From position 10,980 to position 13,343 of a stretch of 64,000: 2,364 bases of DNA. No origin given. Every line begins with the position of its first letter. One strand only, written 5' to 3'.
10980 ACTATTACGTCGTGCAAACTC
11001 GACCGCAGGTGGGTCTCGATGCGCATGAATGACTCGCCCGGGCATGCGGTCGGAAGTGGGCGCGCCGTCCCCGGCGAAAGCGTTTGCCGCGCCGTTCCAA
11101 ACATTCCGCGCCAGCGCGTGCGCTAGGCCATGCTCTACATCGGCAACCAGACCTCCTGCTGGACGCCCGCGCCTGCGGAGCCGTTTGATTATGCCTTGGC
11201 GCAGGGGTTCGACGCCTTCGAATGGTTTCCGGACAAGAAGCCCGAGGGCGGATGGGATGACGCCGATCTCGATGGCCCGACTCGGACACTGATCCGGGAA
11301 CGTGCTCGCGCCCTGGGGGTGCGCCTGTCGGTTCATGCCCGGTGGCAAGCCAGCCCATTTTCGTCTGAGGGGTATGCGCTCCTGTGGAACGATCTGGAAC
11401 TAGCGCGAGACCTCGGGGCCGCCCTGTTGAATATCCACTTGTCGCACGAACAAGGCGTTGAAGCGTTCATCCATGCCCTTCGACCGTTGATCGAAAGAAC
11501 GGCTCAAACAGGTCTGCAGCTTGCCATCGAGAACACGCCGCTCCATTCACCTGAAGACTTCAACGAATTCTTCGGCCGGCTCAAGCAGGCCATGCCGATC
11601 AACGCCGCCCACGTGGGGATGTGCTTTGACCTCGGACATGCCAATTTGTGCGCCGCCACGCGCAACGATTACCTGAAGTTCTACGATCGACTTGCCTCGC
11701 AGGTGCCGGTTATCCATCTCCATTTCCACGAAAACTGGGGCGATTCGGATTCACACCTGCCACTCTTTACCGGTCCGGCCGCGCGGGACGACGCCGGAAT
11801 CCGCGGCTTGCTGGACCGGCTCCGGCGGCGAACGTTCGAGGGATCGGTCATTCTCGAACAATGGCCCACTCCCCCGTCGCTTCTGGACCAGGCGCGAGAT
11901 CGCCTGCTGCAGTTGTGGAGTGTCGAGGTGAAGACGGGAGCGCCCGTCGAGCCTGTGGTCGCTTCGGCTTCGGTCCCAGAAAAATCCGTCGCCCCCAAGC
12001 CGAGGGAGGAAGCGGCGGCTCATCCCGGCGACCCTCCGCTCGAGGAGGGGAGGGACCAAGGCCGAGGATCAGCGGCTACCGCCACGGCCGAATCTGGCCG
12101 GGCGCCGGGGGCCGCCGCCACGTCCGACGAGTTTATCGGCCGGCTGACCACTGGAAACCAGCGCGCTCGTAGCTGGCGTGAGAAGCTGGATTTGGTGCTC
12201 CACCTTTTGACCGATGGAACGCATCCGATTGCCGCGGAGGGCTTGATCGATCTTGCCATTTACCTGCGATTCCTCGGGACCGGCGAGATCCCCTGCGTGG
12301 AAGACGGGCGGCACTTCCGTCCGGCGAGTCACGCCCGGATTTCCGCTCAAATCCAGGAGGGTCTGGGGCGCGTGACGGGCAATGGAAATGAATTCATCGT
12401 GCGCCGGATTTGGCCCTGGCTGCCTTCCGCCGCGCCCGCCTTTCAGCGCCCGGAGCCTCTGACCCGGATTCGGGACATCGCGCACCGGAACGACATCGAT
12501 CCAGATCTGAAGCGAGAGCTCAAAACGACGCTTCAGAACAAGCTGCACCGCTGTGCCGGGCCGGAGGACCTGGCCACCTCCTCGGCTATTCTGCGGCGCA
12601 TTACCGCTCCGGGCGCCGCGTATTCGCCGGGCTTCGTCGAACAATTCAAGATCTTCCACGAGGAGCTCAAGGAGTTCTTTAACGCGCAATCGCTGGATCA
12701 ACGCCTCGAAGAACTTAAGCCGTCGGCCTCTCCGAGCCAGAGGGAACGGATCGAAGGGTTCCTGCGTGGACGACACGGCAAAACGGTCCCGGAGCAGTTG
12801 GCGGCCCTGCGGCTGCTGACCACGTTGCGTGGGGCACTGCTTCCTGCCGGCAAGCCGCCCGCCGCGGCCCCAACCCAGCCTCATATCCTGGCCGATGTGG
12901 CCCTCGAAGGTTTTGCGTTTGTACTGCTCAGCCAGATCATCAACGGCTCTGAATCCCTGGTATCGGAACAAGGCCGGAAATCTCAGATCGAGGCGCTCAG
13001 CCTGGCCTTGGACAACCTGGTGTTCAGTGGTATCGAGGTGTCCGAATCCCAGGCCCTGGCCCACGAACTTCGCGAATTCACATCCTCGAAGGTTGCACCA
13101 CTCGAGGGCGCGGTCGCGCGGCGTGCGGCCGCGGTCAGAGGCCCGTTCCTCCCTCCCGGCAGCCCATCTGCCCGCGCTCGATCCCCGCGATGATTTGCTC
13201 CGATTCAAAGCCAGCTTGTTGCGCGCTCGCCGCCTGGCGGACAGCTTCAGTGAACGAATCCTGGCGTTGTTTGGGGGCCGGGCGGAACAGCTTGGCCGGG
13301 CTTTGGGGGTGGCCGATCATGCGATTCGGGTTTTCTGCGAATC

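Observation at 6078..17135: Compact alpha-glucan operon pairing a GWD-like and a PWD-like dikinase with two TIM-barrel proteins: candidate bacterial reversible glucan-phosphorylation system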

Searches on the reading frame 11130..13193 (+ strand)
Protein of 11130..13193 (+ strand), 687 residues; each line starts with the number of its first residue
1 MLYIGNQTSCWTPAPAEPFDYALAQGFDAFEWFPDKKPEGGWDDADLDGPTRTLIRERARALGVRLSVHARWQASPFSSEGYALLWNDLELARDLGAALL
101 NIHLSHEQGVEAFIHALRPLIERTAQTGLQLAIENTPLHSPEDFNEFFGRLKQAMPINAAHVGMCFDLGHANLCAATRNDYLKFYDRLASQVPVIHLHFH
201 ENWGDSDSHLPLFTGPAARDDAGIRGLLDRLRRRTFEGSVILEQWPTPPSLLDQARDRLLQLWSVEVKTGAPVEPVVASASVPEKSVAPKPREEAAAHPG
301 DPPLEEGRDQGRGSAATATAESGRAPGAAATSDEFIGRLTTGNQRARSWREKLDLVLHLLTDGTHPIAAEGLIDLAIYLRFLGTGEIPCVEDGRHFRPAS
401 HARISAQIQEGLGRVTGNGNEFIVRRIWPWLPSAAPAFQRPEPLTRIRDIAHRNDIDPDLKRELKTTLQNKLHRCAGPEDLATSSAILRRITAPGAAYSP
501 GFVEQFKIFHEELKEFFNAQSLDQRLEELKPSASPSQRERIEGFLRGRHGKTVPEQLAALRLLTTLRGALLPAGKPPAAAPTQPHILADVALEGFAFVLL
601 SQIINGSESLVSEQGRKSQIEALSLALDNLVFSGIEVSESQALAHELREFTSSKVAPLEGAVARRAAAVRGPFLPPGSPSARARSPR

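Call 4: search_protein_families(library=pfam, proteins=[window:11130-13193:+], max_evalue=0.01)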
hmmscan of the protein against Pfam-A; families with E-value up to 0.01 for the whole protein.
window:11130-13193:+ (687 aa): 1 family
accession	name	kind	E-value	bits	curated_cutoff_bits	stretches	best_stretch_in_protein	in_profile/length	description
PF01261.30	AP_endonuc_2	-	6.9e-23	82.1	31.1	1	19-256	1-243/249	Xylose isomerase-like TIM barrel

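Call 9: find_homologous_proteins(query=window:11130-13193:+, max_evalue=0.00001)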
Query window:11130-13193:+ (687 aa): 648 proteins with E <= 0.00001 among 8000 candidates; the best 120 are listed.
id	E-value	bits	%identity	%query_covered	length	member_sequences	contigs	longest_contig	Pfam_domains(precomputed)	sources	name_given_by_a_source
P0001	0.0e+0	1558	100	100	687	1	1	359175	PF01261.31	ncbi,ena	-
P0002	5.7e-251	853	59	97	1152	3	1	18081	PF01261.31,PF01326.25,PF22973.3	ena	-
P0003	2.4e-247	841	59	95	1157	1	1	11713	PF01261.31,PF01326.25,PF22973.3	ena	-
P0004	1.4e-244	832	60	95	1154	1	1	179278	PF01261.31,PF01326.25,PF22973.3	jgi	jgi:phosphoglucan,water dikinase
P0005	6.5e-244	830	60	94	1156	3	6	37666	PF01261.31,PF01326.25,PF22973.3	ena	-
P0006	2.8e-242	824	60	96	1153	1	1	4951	PF01261.31,PF01326.25,PF22973.3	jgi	jgi:phosphoglucan, water dikinase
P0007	3.8e-242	824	59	94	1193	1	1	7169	PF01261.31,PF01326.25,PF22973.3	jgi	jgi:phosphoglucan,water dikinase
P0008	2.4e-241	821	59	97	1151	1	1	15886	PF01261.31,PF01326.25,PF22973.3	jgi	jgi:phosphoglucan,water dikinase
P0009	3.2e-241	821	59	94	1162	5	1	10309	PF01261.31,PF01326.25,PF22973.3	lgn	-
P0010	7.6e-241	820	59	95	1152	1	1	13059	PF01261.31,PF01326.25,PF22973.3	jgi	jgi:phosphoglucan, water dikinase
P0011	2.0e-239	815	58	98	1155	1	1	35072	PF01261.31,PF01326.25,PF22973.3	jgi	-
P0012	2.9e-239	814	60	95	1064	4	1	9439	PF01261.31,PF01326.25,PF22973.3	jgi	-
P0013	6.2e-239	813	59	95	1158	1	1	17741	PF01261.31,PF01326.25,PF22973.3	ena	-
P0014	2.6e-238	811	60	95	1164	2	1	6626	PF01261.31,PF01326.25,PF22973.3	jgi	jgi:phosphoglucan,water dikinase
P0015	2.0e-237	808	61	95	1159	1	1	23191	PF01261.31,PF01326.25,PF22973.3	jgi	jgi:phosphoglucan, water dikinase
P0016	3.7e-237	808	58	94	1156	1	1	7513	PF01261.31,PF01326.25,PF22973.3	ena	-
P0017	7.4e-237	807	58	94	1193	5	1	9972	PF01261.31,PF01326.25,PF22973.3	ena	-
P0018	1.9e-235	802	57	96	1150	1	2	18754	PF01261.31,PF01326.25,PF22973.3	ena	-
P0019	5.5e-235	800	59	94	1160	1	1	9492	PF01261.31,PF01326.25,PF22973.3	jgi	jgi:phosphoglucan,water dikinase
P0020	6.9e-235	800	58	94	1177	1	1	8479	PF01261.31,PF01326.25,PF22973.3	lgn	-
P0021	8.8e-235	800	59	94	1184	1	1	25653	PF01261.31,PF01326.25,PF22973.3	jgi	-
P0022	1.4e-234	799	57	97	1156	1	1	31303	PF01261.31,PF01326.25,PF22973.3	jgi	jgi:phosphoglucan, water dikinase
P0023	4.7e-234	797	56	96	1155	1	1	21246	PF01261.31,PF01326.25,PF22973.3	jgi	jgi:phosphoglucan,water dikinase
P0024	2.1e-232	792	55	94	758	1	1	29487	PF01261.31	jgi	jgi:phosphoglucan,water dikinase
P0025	1.0e-231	790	57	95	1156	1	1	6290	PF01261.31,PF01326.25,PF22973.3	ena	-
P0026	1.4e-231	789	59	94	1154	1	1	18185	PF01261.31,PF01326.25,PF22973.3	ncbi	-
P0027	2.2e-231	788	56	96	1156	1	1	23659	PF01261.31,PF01326.25,PF22973.3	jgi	-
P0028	3.1e-231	788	57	96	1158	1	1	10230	PF01261.31,PF01326.25,PF22973.3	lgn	-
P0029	7.0e-231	787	56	97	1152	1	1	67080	PF01261.31,PF01326.25,PF22973.3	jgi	jgi:phosphoglucan,water dikinase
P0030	2.4e-230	785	58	94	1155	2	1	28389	PF01261.31,PF01326.25,PF22973.3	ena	-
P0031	5.3e-230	784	56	94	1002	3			PF01261.31,PF01326.25,PF22973.3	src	-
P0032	1.0e-229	783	56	94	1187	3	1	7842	PF01261.31,PF01326.25,PF22973.3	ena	-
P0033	1.8e-229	782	58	95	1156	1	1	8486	PF01261.31,PF01326.25,PF22973.3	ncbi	-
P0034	2.0e-229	782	56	95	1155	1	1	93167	PF01261.31,PF01326.25,PF22973.3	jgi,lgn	jgi:phosphoglucan,water dikinase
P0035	2.3e-229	782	57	94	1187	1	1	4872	PF01261.31,PF01326.25,PF22973.3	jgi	jgi:phosphoglucan,water dikinase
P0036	3.7e-228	778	57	94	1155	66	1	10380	PF01261.31,PF01326.25,PF22973.3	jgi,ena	-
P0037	1.3e-227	776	56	94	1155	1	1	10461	PF01261.31,PF01326.25,PF22973.3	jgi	jgi:phosphoglucan,water dikinase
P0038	3.9e-227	774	55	95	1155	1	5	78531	PF01261.31,PF01326.25,PF22973.3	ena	-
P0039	1.7e-226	772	56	95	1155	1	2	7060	PF01261.31,PF01326.25,PF22973.3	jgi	-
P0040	2.3e-226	772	56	97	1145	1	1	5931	PF01261.31,PF01326.25,PF22973.3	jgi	jgi:phosphoglucan,water dikinase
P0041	3.3e-226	771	57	94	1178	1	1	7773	PF01261.31,PF01326.25,PF22973.3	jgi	-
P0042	6.4e-226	770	55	98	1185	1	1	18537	PF01261.31,PF01326.25,PF22973.3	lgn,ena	-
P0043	1.4e-225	769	56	94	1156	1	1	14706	PF01261.31,PF01326.25,PF22973.3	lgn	-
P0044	3.0e-225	768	55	95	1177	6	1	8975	PF01261.31,PF01326.25,PF22973.3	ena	-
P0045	4.9e-225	767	56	95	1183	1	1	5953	PF01261.31,PF01326.25,PF22973.3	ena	-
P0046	9.6e-225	766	56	94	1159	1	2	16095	PF01261.31,PF01326.25,PF22973.3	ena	-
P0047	1.3e-224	766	56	94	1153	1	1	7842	PF01261.31,PF01326.25,PF22973.3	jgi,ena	jgi:phosphoglucan,water dikinase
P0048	1.6e-224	766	55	94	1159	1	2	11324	PF01261.31,PF01326.25,PF22973.3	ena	-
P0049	2.5e-224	765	55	98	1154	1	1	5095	PF01261.31,PF01326.25,PF22973.3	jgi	jgi:phosphoglucan,water dikinase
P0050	8.1e-223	760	55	94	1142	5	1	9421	PF01261.31,PF01326.25,PF22973.3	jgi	jgi:phosphoglucan,water dikinase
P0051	1.3e-222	759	56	94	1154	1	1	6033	PF01261.31,PF01326.25,PF22973.3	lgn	-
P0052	3.0e-221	755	56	92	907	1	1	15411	PF01261.31,PF22973.3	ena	-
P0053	3.5e-221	755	53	50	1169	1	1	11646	PF01261.31,PF01326.25,PF22973.3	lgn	-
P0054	4.5e-221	754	55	94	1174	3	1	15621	PF01261.31,PF01326.25,PF22973.3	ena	-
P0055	1.1e-220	753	56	95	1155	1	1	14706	PF01261.31,PF01326.25,PF22973.3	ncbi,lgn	-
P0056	2.1e-220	752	55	94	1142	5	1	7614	PF01261.31,PF01326.25,PF22973.3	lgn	-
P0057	3.4e-220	751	55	94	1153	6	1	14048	PF01261.31,PF01326.25,PF22973.3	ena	-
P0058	5.7e-219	747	54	95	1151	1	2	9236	PF01261.31,PF01326.25,PF22973.3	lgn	-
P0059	6.0e-218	744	55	95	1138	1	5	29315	PF01261.31,PF01326.25,PF22973.3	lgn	-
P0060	6.4e-218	744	55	94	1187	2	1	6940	PF01261.31,PF01326.25,PF22973.3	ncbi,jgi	-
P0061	6.7e-218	744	53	99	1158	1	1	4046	PF01261.31,PF01326.25,PF22973.3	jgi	jgi:phosphoglucan, water dikinase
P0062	7.6e-218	744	53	94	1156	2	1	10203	PF01261.31,PF01326.25,PF22973.3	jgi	-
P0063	8.0e-217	740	55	94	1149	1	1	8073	PF01261.31,PF01326.25,PF22973.3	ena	-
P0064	3.1e-216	738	55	95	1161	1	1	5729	PF01261.31,PF01326.25,PF22973.3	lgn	-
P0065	5.9e-216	737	53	94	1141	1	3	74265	PF01261.31,PF01326.25,PF22973.3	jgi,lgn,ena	-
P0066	8.1e-216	737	54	95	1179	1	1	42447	PF01261.31,PF01326.25,PF22973.3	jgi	jgi:phosphoglucan,water dikinase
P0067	4.3e-215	735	53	95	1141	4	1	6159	PF01261.31,PF01326.25,PF22973.3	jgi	-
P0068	4.5e-215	735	54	95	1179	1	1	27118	PF01261.31,PF01326.25,PF22973.3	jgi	jgi:phosphoglucan,water dikinase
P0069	4.7e-215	734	54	95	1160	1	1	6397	PF01261.31,PF01326.25,PF22973.3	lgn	-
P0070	1.4e-214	733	65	38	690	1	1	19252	PF01261.31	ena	-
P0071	4.5e-214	731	54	95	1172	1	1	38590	PF01261.31,PF01326.25,PF22973.3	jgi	jgi:phosphoglucan,water dikinase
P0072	5.8e-214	731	54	96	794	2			PF01261.31,PF22973.3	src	-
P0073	1.6e-213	729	54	94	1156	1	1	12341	PF01261.31,PF01326.25,PF22973.3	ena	-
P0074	9.9e-213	727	54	95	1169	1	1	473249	PF01261.31,PF01326.25,PF22973.3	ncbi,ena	-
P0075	2.3e-212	726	54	94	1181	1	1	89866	PF01261.31,PF01326.25,PF22973.3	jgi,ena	-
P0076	3.4e-212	725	55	95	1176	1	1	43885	PF01261.31,PF01326.25,PF22973.3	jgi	jgi:phosphoglucan,water dikinase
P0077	1.1e-211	723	55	94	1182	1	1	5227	PF01261.31,PF01326.25,PF22973.3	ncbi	-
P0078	4.6e-211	721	54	94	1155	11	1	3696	PF01261.31,PF01326.25,PF22973.3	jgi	jgi:phosphoglucan, water dikinase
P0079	4.8e-211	721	54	95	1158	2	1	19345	PF01261.31,PF01326.25,PF22973.3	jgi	jgi:phosphoglucan,water dikinase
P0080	5.0e-210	718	54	95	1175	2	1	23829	PF01261.31,PF01326.25,PF22973.3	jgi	jgi:phosphoglucan, water dikinase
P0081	1.4e-209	716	67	38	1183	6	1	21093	PF01261.31,PF01326.25,PF22973.3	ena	-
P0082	4.6e-208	711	54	95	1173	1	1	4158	PF01261.31,PF01326.25,PF22973.3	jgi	jgi:phosphoglucan,water dikinase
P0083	4.9e-208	711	54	94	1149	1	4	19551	PF01261.31,PF01326.25,PF22973.3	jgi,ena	-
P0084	9.1e-208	710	53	94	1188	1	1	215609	PF01261.31,PF01326.25,PF22973.3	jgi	jgi:phosphoglucan,water dikinase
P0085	1.7e-207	709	64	39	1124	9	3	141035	PF01261.31,PF01326.25,PF22973.3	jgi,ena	jgi:phosphoglucan,water dikinase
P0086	1.9e-207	709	53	95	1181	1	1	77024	PF01261.31,PF01326.25,PF22973.3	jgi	jgi:phosphoglucan,water dikinase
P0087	2.5e-206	706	56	89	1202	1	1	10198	PF01261.31,PF01326.25,PF22973.3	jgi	jgi:phosphoglucan,water dikinase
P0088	3.7e-206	705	51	96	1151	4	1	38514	PF01261.31,PF01326.25,PF22973.3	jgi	jgi:phosphoglucan,water dikinase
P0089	7.5e-206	704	53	94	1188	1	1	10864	PF01261.31,PF01326.25,PF22973.3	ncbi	-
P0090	2.9e-204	699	55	94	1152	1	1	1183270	PF01261.31,PF01326.25,PF22973.3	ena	-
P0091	6.5e-204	698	53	94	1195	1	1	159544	PF01261.31,PF01326.25,PF22973.3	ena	-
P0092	1.4e-203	697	53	94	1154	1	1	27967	PF01261.31,PF01326.25,PF22973.3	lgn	-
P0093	1.5e-203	696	51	95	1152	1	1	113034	PF01261.31,PF01326.25,PF22973.3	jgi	jgi:phosphoglucan,water dikinase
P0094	1.1e-200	687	52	94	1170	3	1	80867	PF01261.31,PF01326.25,PF22973.3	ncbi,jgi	jgi:phosphoglucan,water dikinase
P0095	1.4e-200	687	53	95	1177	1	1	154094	PF01261.31,PF01326.25,PF22973.3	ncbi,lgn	-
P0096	1.6e-200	686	53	95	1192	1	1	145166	PF01261.31,PF01326.25,PF22973.3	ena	-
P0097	7.8e-200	684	53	94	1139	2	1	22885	PF01261.31,PF01326.25,PF22973.3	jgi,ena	jgi:phosphoglucan,water dikinase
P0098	9.0e-200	684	52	94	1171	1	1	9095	PF01261.31,PF01326.25,PF22973.3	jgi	jgi:phosphoglucan,water dikinase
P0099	3.2e-199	682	51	97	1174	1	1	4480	PF01261.31,PF01326.25,PF22973.3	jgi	jgi:phosphoglucan,water dikinase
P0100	5.8e-198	678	52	95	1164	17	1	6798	PF01261.31,PF01326.25,PF22973.3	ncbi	-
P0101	1.9e-197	676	52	94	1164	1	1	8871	PF01261.31,PF01326.25,PF22973.3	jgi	jgi:phosphoglucan, water dikinase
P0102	2.6e-197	676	54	86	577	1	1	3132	PF01261.31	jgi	-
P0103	4.5e-197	675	51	98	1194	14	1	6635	PF01261.31,PF01326.25,PF22973.3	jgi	-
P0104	4.1e-196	672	51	94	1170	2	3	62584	PF01261.31,PF01326.25,PF22973.3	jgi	-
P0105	5.8e-196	671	52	95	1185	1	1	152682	PF01261.31,PF01326.25,PF22973.3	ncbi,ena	-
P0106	3.3e-194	666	51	94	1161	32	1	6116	PF01261.31,PF01326.25,PF22973.3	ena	-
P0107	5.8e-194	665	53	92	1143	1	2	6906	PF01261.31,PF01326.25,PF22973.3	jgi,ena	-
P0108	1.5e-193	663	52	95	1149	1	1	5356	PF01261.31,PF01326.25,PF22973.3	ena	-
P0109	8.0e-191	654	50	95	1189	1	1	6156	PF01261.31,PF01326.25,PF22973.3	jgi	jgi:phosphoglucan, water dikinase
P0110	1.2e-190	654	49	94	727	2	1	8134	PF01261.31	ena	-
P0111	1.8e-188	647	50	94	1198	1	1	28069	PF01261.31,PF01326.25,PF22973.3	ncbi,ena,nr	ncbi:MAG: TIM barrel protein [Desulfobacterales bacterium]|nr:TIM barrel protein [Desulfobacterales 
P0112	2.5e-188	646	51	97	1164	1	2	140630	PF01261.31,PF01326.25,PF22973.3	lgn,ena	-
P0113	9.2e-188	644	47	94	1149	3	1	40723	PF01261.31,PF01326.25,PF22973.3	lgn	-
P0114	2.2e-187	643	50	92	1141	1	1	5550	PF01261.31,PF01326.25,PF22973.3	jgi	jgi:phosphoglucan,water dikinase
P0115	2.5e-187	643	51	94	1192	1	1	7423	PF01261.31,PF01326.25,PF22973.3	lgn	-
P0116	8.7e-187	641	46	94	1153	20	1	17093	PF01261.31,PF01326.25,PF22973.3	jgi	jgi:phosphoglucan,water dikinase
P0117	6.0e-186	638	49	95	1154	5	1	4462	PF01261.31,PF01326.25,PF22973.3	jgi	jgi:phosphoglucan,water dikinase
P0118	6.7e-186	638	52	88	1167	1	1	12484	PF01261.31,PF01326.25,PF22973.3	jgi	jgi:phosphoglucan,water dikinase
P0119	1.1e-185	637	49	94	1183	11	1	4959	PF01261.31,PF01326.25,PF22973.3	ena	-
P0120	1.9e-185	637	48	94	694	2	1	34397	PF01261.31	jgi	-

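Call 10: find_encoding_contigs(protein=P0001, flank=10000, max_places=4)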
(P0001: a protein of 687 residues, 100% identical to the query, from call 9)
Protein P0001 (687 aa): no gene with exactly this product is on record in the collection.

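Call 11: find_encoding_contigs(protein=P0004, flank=10000, max_places=3)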
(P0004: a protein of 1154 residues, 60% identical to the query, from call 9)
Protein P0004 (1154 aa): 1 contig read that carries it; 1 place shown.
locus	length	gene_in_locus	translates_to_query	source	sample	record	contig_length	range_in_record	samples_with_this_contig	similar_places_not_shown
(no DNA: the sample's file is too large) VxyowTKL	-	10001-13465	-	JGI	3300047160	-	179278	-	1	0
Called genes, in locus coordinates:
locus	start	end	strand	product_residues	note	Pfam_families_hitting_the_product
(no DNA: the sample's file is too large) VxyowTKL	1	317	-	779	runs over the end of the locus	PF00512:HisKA, PF02518:HATPase_c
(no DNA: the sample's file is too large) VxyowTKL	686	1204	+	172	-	PF00072:Response_reg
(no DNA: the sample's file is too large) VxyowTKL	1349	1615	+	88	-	-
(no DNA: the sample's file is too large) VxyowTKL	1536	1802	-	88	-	-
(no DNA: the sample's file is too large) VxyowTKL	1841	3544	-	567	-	PF00587:tRNA-synt_2b, PF04073:tRNA_edit, PF03129:HGTP_anticodon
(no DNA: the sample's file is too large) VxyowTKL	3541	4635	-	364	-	PF08450:SGL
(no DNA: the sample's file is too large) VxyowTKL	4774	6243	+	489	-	PF08323:Glyco_transf_5, PF13439:Glyco_transf_4 (faint), PF00534:Glycos_transf_1, PF13692:Glyco_trans_1_4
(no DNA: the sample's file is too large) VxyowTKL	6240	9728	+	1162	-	PF23166:Ig_N_CWD1, PF22973:GWD1_pHisD, PF01326:PPDK_N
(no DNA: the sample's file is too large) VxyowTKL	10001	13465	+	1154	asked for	PF01261:AP_endonuc_2, PF22973:GWD1_pHisD, PF01326:PPDK_N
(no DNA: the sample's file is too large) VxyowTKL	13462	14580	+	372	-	-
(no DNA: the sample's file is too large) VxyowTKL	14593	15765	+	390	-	PF03065:Glyco_hydro_57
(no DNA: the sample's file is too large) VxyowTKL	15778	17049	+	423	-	PF00128:Alpha-amylase, PF14701:hDGE_amylase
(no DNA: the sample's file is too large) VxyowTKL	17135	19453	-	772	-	PF14871:GHL6, PF02449:Glyco_hydro_42 (weak), PF08532:Glyco_hydro_42M (faint)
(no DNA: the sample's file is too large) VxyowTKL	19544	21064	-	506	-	PF02638:GHL10 (faint)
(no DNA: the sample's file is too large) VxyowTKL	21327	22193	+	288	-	PF00119:ATP-synt_A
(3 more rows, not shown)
